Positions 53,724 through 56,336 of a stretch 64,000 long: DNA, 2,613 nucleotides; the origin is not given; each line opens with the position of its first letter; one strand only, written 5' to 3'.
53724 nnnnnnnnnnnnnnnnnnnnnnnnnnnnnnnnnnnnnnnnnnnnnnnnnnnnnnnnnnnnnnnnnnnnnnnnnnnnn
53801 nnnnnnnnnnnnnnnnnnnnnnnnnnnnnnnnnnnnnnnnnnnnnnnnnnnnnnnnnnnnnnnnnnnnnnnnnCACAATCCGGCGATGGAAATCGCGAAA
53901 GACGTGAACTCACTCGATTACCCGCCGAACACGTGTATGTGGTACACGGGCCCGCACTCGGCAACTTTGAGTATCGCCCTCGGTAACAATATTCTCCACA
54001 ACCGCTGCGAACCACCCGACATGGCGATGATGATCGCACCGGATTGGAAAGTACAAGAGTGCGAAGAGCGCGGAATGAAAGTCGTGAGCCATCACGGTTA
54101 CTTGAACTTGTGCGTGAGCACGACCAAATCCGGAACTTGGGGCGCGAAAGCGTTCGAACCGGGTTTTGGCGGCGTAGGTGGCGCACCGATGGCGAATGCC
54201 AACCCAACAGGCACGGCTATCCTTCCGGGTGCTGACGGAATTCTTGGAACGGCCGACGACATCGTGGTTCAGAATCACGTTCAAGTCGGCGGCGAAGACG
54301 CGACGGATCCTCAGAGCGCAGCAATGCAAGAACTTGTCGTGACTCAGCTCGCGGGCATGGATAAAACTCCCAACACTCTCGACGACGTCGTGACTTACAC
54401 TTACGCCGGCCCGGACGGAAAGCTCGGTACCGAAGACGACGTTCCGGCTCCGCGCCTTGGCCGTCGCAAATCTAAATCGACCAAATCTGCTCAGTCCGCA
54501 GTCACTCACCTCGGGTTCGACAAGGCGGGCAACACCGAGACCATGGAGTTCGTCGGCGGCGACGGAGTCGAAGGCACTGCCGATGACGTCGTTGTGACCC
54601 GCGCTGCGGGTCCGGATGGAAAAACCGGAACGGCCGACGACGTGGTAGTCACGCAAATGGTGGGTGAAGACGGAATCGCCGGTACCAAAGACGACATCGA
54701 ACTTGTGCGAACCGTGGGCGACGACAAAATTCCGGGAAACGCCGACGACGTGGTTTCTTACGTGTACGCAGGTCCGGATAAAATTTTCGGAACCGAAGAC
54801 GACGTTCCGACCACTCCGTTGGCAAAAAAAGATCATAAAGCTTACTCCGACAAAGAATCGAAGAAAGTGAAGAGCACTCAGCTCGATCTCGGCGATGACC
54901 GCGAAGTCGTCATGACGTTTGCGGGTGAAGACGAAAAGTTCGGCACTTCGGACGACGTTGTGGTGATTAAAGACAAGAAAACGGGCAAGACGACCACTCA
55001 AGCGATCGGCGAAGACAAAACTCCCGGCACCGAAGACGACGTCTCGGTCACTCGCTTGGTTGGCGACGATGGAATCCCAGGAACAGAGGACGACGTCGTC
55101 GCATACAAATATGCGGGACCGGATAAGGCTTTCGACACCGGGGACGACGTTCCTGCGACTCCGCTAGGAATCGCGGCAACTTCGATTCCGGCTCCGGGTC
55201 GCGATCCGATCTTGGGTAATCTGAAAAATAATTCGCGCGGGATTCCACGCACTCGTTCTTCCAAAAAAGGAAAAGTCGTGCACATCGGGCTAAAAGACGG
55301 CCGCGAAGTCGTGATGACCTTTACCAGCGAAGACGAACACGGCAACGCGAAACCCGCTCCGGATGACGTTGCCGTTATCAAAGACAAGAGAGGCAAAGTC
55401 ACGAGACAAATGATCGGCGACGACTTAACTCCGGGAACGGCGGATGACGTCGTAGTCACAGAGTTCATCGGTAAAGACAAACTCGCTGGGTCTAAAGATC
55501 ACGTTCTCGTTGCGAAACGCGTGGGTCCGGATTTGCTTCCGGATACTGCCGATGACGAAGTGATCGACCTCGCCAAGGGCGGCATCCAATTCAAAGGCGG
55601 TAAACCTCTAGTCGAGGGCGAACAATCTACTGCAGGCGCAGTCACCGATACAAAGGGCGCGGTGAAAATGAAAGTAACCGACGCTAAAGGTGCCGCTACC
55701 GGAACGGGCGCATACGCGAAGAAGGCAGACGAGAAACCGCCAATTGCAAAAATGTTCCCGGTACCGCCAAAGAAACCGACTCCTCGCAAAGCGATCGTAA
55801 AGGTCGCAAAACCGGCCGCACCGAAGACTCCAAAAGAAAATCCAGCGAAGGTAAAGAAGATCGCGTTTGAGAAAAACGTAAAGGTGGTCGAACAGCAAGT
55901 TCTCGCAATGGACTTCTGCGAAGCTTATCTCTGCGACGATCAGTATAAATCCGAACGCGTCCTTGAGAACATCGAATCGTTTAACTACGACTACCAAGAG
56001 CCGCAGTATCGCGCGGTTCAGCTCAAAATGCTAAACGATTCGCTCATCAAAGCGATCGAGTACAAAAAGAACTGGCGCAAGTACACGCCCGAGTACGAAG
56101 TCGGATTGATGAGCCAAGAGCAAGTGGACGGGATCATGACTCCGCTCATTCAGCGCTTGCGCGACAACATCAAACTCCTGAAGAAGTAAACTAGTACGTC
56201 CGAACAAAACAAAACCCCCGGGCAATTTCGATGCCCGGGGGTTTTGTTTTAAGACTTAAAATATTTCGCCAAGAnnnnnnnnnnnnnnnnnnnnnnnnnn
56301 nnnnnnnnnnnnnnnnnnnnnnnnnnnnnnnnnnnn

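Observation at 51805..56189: Two-gene periplasmic glycosylation module: Dpm1/ArnC-like GT2 translationally coupled to a giant ArnT/PMT-like GT-C fused to a novel repeat domain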

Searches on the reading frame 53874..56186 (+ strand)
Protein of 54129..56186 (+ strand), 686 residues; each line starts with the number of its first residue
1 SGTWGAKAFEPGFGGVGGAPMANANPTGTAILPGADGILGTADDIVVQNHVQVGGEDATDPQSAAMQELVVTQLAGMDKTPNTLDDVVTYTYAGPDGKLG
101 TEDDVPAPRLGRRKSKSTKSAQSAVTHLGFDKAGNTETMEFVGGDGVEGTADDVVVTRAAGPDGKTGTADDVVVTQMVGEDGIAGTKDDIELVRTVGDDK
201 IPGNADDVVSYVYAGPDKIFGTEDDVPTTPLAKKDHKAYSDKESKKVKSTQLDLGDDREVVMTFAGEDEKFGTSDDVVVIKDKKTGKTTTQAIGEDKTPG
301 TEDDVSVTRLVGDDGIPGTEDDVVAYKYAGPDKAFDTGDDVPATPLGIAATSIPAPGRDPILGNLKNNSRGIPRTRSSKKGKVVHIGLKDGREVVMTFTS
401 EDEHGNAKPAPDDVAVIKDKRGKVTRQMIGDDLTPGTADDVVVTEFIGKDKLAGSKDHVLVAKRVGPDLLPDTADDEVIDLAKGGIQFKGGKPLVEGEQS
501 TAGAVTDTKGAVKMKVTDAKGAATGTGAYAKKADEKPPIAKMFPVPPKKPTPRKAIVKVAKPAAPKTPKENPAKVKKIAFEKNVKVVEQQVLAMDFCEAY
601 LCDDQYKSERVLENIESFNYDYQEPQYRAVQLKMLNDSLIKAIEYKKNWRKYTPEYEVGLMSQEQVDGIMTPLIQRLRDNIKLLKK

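Call 6: search_protein_families(library=pfam, proteins=[window:54159-56186:+], max_evalue=10)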
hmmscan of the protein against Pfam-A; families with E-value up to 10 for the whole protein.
window:54159-56186:+ (676 aa): 2 families
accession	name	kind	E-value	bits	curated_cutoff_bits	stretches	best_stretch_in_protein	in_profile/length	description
PF24877.1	ILV_EDD_C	-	0.19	11.6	27.7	1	140-174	65-99/191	Dihydroxy-acid/6-phosphogluconate dehydratase C-terminal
PF04187.18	Cofac_haem_bdg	-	0.35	11.3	27.7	1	604-647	44-87/213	Haem-binding uptake, Tiki superfamily, ChaN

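Call 16: find_homologous_proteins(query=window:54129-56186:+, max_evalue=0.01)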
Query window:54129-56186:+ (686 aa): 5 proteins with E <= 0.01 among 8000 candidates.
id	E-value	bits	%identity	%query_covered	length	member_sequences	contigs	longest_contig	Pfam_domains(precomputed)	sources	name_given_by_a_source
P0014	4.4e-5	40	31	30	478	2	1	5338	-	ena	-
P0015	2.0e-4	38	33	30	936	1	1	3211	-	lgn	-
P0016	3.8e-3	34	29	36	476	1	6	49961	PF13205.13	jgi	jgi:hypothetical protein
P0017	4.9e-3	34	26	30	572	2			PF03098.21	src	-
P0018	7.8e-3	33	32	26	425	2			PF03098.21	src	-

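Call 33: search_protein_representatives(alignment_id=A2)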
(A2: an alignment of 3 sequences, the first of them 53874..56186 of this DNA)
Query: 3 sequences, 569 profile positions. Proteins with E-value up to 0.001 (for the whole library): 76; up to 1e-10: 28; up to 1e-30: 3. The best 76 are listed.
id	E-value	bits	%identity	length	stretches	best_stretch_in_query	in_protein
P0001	0.0e+00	1051.1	-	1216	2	1-421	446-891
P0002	0.0e+00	1033.8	-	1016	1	1-569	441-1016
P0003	2.0e-221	753.0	-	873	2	1-277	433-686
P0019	2.5e-25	105.6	-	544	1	2-81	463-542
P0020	4.0e-25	104.9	-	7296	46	309-396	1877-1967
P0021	4.8e-24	101.4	-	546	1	2-82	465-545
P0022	1.4e-23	99.9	-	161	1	2-83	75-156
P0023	1.5e-22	96.4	-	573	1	3-85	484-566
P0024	2.5e-22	95.7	-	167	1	2-82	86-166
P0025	6.2e-22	94.4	-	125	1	3-81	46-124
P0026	7.5e-22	94.1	-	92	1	2-82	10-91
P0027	9.5e-22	93.8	-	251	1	2-80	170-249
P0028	1.6e-21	93.1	-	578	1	2-84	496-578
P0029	2.8e-21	92.2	-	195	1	2-81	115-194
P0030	1.2e-20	90.2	-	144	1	2-80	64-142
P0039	7.7e-16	74.3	-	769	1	15-86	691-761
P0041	1.1e-12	63.8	-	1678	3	221-410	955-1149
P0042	2.8e-12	62.5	-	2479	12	220-402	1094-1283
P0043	4.4e-11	58.6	-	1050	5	209-400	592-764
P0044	1.2e-10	57.1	-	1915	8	323-401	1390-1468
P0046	3.9e-10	55.4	-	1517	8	109-269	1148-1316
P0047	1.3e-09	53.7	-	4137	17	107-259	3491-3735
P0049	4.0e-09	52.1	-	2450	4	106-386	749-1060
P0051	8.6e-09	51.0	-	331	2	232-409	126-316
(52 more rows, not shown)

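Call 38: find_encoding_contigs(protein=P0019, flank=8000, max_places=2)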
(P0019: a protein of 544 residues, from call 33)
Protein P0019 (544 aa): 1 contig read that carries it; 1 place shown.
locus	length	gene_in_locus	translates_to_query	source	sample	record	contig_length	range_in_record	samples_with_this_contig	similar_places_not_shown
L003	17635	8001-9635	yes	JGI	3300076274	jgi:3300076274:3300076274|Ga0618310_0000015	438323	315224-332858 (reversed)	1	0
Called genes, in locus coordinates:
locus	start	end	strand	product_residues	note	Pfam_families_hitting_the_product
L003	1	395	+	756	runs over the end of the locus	PF01073:3Beta_HSD, PF01370:Epimerase, PF02719:Polysacc_synt_2, PF04321:RmlD_sub_bind, PF05368:NmrA (weak), PF16363:GDP_Man_Dehyd, PF07993:NAD_binding_4, PF02397:Bac_transf, +1 more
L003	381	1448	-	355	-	PF00535:Glycos_transf_2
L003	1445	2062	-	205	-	PF14602:Hexapep_2 (faint), PF00132:Hexapep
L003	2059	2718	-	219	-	PF00132:Hexapep, PF14602:Hexapep_2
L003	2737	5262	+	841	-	PF13440:Polysacc_synt_3 (weak), PF13439:Glyco_transf_4, PF13579:Glyco_trans_4_4, PF00534:Glycos_transf_1, PF13692:Glyco_trans_1_4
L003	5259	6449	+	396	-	PF13439:Glyco_transf_4, PF13579:Glyco_trans_4_4 (weak), PF00534:Glycos_transf_1, PF13692:Glyco_trans_1_4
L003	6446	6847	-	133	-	PF00072:Response_reg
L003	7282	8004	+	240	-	PF00535:Glycos_transf_2, PF13641:Glyco_tranf_2_3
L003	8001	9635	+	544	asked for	-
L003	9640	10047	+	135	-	PF02566:OsmC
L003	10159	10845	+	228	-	-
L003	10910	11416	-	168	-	-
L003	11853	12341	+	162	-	-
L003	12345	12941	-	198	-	PF01914:MarC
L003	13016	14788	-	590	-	PF01590:GAF (weak), PF13185:GAF_2 (weak), PF01590:GAF, PF13185:GAF_2, PF00990:GGDEF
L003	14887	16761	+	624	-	PF00149:Metallophos, PF02872:5_nucleotid_C, PF21953:NadN_nucleosid_C (weak)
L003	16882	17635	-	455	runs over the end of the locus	PF00082:Peptidase_S8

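Call 39: find_encoding_contigs(protein=P0021, flank=8000, max_places=2)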
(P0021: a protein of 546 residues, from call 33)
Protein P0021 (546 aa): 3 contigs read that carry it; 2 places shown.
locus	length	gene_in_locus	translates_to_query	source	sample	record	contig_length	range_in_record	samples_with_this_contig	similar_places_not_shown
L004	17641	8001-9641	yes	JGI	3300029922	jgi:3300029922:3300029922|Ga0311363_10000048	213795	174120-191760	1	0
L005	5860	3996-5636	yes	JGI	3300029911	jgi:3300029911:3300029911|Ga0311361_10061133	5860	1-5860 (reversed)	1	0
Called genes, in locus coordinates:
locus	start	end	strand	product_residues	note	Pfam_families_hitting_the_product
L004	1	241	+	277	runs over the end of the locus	PF00669:Flagellin_N, PF00700:Flagellin_C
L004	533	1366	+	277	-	PF00669:Flagellin_N, PF00700:Flagellin_C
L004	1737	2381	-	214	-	PF09865:DUF2092 (faint), PF03548:LolA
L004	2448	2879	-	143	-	-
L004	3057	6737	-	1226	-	PF02463:SMC_N, PF13175:AAA_15 (weak), PF13304:AAA_21 (weak), PF13476:AAA_23, PF13555:AAA_29 (faint), PF06470:SMC_hinge, PF19220:Rod_CreS (weak)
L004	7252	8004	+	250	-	PF00535:Glycos_transf_2, PF13641:Glyco_tranf_2_3 (weak)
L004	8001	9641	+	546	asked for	-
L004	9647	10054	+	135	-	PF02566:OsmC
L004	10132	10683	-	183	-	-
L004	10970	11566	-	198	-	PF01914:MarC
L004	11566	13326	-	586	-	PF01590:GAF (weak), PF13185:GAF_2, PF01590:GAF, PF13185:GAF_2, PF00990:GGDEF, PF24898:GGDEF_GdpP (weak)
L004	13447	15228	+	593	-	PF00149:Metallophos (weak), PF02872:5_nucleotid_C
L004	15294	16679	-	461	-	PF00082:Peptidase_S8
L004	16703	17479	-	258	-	-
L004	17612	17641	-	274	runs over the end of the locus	PF13606:Ank_3 (faint), PF12796:Ank_2, PF13857:Ank_5, PF24521:Ank_KRIT1 (faint), PF00023:Ank, PF12796:Ank_2, PF13637:Ank_4, PF00023:Ank (weak)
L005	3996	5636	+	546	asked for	-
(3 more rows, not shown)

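Call 50: search_protein_families(library=pfam, proteins=[P0042, P0041, P0043, P0044, P0046], max_evalue=0.001)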
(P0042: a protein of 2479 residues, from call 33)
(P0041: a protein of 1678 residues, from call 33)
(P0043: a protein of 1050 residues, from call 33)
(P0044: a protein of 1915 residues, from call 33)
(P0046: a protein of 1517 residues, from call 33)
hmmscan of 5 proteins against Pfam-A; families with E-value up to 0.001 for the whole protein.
P0042 (2479 aa): 4 families
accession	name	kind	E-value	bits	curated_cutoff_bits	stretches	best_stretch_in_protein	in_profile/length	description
PF09479.16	Flg_new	-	1.1e-24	86.8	27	4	507-553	1-45/65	Listeria-Bacteroides repeat domain (List_Bact_rpt)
PF19127.6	Choline_bind_3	-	1.2e-06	28.8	27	1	2354-2386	8-40/47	Choline-binding repeat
PF18998.6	Flg_new_2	-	4.9e-05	23.7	23.6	0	507-578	1-72/73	Divergent InlB B-repeat domain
PF06458.18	MucBP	-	0.00021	22.4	23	1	448-503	3-63/63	MucBP domain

P0041 (1678 aa): 0 families

P0043 (1050 aa): 4 families
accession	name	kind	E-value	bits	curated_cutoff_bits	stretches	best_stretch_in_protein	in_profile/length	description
PF09479.16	Flg_new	-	1.4e-52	176.1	27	5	422-490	1-65/65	Listeria-Bacteroides repeat domain (List_Bact_rpt)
PF19127.6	Choline_bind_3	-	2.3e-11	43.9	27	2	973-1003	10-40/47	Choline-binding repeat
PF18998.6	Flg_new_2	-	7.6e-06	26.3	23.6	0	156-194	32-71/73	Divergent InlB B-repeat domain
PF01473.26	Choline_bind_1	-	0.00024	21.7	20.5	0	1012-1026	2-15/19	Putative cell wall binding repeat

P0044 (1915 aa): 4 families
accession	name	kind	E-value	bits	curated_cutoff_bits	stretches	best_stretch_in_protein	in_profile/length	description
PF00395.25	SLH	-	2.1e-32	111.3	20.8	2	1747-1789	2-44/44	S-layer homology domain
PF09479.16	Flg_new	-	1.1e-22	80.3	27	2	1623-1685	2-64/65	Listeria-Bacteroides repeat domain (List_Bact_rpt)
PF18998.6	Flg_new_2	-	4.6e-09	36.6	23.6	1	326-409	1-71/73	Divergent InlB B-repeat domain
PF13620.12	CarboxypepD_reg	-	1.1e-06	29.3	32.3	1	428-488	2-58/82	Carboxypeptidase regulatory-like domain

P0046 (1517 aa): 1 family
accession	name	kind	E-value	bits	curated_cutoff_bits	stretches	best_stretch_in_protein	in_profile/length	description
PF19127.6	Choline_bind_3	-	1.4e-06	28.6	27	1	1393-1418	10-35/47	Choline-binding repeat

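Call 52: predict_structure(alignment_id=A2)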
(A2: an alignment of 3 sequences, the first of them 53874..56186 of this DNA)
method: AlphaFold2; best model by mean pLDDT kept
length: 771 residues; sequences in the alignment: 3
mean_pLDDT: 43.1   pTM: 0.27
mean pLDDT of the five models: 43.1, 42.3, 41.6, 41.1, 40.1
residues with pLDDT >= 90: 0; 70-90: 115; 50-70: 108; < 50: 548
segments of 3 or more residues with pLDDT < 50: 41-43, 101-474, 478-481, 488-490, 494-501, 511-641, 683-693, 740-745
pLDDT, mean of each block of 10 residues (from residue 1): 72 75 65 60 58 75 76 79 75 68 34 35 35 29 35 29 26 25 31 25 25 28 31 32 36 36 37 35 33 30 30 27 26 31 40 37 41 39 38 33 31 29 27 23 26 28 39 47 48 48 52 34 26 31 25 28 25 28 29 35 40 33 28 34 54 63 74 60 47 57 72 79 78 65 55 71 81 79
secondary structure, 60 per line:
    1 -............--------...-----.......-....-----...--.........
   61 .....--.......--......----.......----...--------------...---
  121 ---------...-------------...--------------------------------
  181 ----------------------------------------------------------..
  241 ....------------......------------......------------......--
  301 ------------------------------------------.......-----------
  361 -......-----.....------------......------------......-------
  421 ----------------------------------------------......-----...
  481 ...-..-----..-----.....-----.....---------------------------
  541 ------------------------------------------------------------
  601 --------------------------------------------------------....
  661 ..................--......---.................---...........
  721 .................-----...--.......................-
elements in order (helices of 4 or more, strands of 3 or more residues): H2-13 E22-24 H30-36 H38-41 E52-56 H57-65 E68-74 E77-82 H87-93 E115-117 E130-132 E239-244 E257-262 E275-280 E293-298 E343-349 E362-367 E373-377 E390-395 E408-413 E467-472 E478-483 E499-503 E509-513 H657-678 H681-686 H690-706 H710-737 H748-770

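Call 60: list_cluster_members(proteins=[P0020, P0041, P0047, P0049, P0051, P0002, P0003, P0039])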
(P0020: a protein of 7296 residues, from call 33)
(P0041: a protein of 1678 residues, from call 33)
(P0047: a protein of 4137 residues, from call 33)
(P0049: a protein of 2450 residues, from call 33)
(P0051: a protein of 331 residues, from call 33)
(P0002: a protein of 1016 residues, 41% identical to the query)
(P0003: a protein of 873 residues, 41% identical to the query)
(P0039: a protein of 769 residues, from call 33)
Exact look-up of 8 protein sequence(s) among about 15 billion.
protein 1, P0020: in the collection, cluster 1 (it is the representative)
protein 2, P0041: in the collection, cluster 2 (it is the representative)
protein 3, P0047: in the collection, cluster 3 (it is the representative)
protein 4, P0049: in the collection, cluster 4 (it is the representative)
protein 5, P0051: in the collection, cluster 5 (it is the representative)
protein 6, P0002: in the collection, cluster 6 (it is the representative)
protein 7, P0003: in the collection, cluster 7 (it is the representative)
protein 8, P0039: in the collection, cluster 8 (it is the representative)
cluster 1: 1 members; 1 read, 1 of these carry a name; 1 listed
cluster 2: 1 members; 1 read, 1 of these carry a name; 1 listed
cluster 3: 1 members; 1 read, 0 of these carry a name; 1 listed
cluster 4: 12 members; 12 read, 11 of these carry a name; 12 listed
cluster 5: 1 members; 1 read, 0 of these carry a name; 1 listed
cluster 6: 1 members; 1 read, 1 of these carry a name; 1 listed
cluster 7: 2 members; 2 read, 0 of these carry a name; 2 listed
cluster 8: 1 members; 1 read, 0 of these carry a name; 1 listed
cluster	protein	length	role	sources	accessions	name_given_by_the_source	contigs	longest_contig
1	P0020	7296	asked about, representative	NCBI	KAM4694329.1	titin-like, partial [Discoglossus pictus]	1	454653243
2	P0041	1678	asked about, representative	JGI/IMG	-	hypothetical protein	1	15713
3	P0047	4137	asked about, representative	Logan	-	-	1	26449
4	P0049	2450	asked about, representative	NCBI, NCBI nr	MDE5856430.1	MAG: leucine-rich repeat domain-containing protein, partial [Anaeroplasmataceae bacterium] | leucine-rich repeat domain-containing protein [Anaeroplasmataceae bacterium]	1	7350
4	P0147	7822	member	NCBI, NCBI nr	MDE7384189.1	MAG: leucine-rich repeat domain-containing protein, partial [Anaeroplasmataceae bacterium] | leucine-rich repeat domain-containing protein [Anaeroplasmataceae bacterium]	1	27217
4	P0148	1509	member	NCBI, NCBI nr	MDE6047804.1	MAG: leucine-rich repeat domain-containing protein, partial [Anaeroplasmataceae bacterium] | leucine-rich repeat domain-containing protein [Anaeroplasmataceae bacterium]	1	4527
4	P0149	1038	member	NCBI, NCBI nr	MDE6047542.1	MAG: leucine-rich repeat domain-containing protein, partial [Anaeroplasmataceae bacterium] | leucine-rich repeat domain-containing protein [Anaeroplasmataceae bacterium]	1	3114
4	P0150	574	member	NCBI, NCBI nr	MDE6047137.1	MAG: leucine-rich repeat domain-containing protein, partial [Anaeroplasmataceae bacterium] | leucine-rich repeat domain-containing protein [Anaeroplasmataceae bacterium]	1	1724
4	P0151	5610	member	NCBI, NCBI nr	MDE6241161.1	MAG: leucine-rich repeat domain-containing protein, partial [Anaeroplasmataceae bacterium] | leucine-rich repeat domain-containing protein [Anaeroplasmataceae bacterium]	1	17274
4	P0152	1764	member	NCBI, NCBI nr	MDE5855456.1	MAG: leucine-rich repeat domain-containing protein, partial [Anaeroplasmataceae bacterium] | leucine-rich repeat domain-containing protein [Anaeroplasmataceae bacterium]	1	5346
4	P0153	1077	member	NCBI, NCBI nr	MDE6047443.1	MAG: leucine-rich repeat domain-containing protein, partial [Anaeroplasmataceae bacterium] | leucine-rich repeat domain-containing protein [Anaeroplasmataceae bacterium]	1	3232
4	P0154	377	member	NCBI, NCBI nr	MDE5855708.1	MAG: leucine-rich repeat domain-containing protein, partial [Anaeroplasmataceae bacterium] | leucine-rich repeat domain-containing protein [Anaeroplasmataceae bacterium]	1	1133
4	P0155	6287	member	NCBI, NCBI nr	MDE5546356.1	MAG: leucine-rich repeat domain-containing protein, partial [Anaeroplasmataceae bacterium] | leucine-rich repeat domain-containing protein [Anaeroplasmataceae bacterium]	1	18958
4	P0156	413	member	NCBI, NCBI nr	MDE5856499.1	MAG: leucine-rich repeat domain-containing protein, partial [Anaeroplasmataceae bacterium] | leucine-rich repeat domain-containing protein [Anaeroplasmataceae bacterium]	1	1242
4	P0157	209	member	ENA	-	-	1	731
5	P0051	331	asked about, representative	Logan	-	-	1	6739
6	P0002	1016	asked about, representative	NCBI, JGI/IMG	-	4-amino-4-deoxy-L-arabinose transferase-like glycosyltransferase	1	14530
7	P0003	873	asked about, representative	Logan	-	-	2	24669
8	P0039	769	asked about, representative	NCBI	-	-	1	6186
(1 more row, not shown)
